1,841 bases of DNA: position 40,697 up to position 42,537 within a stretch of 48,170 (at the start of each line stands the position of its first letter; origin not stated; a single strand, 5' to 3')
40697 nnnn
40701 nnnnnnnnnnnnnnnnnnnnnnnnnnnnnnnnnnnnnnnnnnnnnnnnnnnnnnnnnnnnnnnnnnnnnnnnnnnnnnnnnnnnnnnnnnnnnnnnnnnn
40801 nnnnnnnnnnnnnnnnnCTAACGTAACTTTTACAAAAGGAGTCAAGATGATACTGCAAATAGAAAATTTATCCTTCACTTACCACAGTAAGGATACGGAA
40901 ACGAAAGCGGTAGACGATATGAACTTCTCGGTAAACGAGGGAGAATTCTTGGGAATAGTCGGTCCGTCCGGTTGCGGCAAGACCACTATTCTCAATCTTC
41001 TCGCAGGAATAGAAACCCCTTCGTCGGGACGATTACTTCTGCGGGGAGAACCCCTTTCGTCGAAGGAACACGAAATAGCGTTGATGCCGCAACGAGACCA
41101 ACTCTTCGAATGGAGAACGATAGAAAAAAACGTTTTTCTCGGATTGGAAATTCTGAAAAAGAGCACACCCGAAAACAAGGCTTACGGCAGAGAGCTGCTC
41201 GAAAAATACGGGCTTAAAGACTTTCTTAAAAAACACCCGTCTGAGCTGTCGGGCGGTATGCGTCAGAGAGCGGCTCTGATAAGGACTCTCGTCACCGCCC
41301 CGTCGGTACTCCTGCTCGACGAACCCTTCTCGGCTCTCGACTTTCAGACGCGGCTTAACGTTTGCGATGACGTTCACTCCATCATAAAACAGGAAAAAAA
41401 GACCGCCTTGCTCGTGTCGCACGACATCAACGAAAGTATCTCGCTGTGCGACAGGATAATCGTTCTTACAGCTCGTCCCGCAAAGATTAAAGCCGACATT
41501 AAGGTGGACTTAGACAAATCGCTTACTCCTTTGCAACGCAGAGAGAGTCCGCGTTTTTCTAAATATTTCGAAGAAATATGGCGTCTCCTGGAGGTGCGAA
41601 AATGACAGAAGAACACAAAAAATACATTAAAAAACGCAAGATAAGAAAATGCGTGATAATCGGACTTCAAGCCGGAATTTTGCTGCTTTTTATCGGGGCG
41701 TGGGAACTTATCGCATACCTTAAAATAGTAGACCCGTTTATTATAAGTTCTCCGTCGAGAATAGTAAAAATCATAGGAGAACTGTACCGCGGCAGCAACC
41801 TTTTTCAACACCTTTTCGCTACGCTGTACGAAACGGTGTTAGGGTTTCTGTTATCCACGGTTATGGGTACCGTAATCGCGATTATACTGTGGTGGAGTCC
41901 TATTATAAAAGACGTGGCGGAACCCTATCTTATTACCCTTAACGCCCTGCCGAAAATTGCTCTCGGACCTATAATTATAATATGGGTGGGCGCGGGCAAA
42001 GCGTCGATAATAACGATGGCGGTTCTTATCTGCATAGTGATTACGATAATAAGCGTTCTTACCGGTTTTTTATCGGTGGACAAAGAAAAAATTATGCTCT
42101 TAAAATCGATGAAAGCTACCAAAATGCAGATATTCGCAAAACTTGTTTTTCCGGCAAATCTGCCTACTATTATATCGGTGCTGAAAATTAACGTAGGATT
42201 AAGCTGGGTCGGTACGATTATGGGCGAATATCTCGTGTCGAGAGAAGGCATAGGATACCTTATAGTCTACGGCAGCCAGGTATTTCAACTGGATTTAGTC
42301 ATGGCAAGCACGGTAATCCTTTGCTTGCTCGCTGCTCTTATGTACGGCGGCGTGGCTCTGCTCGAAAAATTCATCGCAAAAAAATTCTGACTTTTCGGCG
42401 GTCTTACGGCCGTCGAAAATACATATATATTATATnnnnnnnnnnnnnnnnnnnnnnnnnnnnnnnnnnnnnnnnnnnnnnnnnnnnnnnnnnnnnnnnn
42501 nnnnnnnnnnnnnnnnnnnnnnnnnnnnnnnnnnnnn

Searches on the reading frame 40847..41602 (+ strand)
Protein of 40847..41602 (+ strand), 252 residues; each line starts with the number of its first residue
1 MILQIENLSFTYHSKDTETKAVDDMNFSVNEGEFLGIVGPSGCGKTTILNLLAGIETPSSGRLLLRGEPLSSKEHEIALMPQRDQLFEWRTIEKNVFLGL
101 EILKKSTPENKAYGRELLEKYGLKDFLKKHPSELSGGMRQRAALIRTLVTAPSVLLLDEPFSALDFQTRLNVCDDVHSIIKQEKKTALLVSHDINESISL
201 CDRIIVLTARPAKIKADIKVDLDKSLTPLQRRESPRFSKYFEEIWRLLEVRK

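Call 62: search_protein_families(library=pfam, proteins=[window:40847-41602:+], max_evalue=0.0001)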
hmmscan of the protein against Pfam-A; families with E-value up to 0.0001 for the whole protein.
window:40847-41602:+ (252 aa): 2 families
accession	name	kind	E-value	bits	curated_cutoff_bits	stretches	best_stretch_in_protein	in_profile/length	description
PF00005.33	ABC_tran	-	5.8e-34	118.1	25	1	23-161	2-136/137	ABC transporter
PF13304.12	AAA_21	-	6.7e-07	30.1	27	0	35-78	2-63/304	AAA domain, putative AbiEii toxin, Type IV TA system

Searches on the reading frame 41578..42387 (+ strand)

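Call 62: search_protein_families(library=pfam, proteins=[window:41578-42387:+], max_evalue=0.0001)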
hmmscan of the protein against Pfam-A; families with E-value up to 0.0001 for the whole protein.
window:41578-42387:+ (270 aa): 1 family
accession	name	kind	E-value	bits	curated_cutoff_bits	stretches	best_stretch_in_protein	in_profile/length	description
PF00528.27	BPD_transp_1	-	1.8e-20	73.9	26.4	1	94-266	2-182/184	Binding-protein-dependent transport system inner membrane component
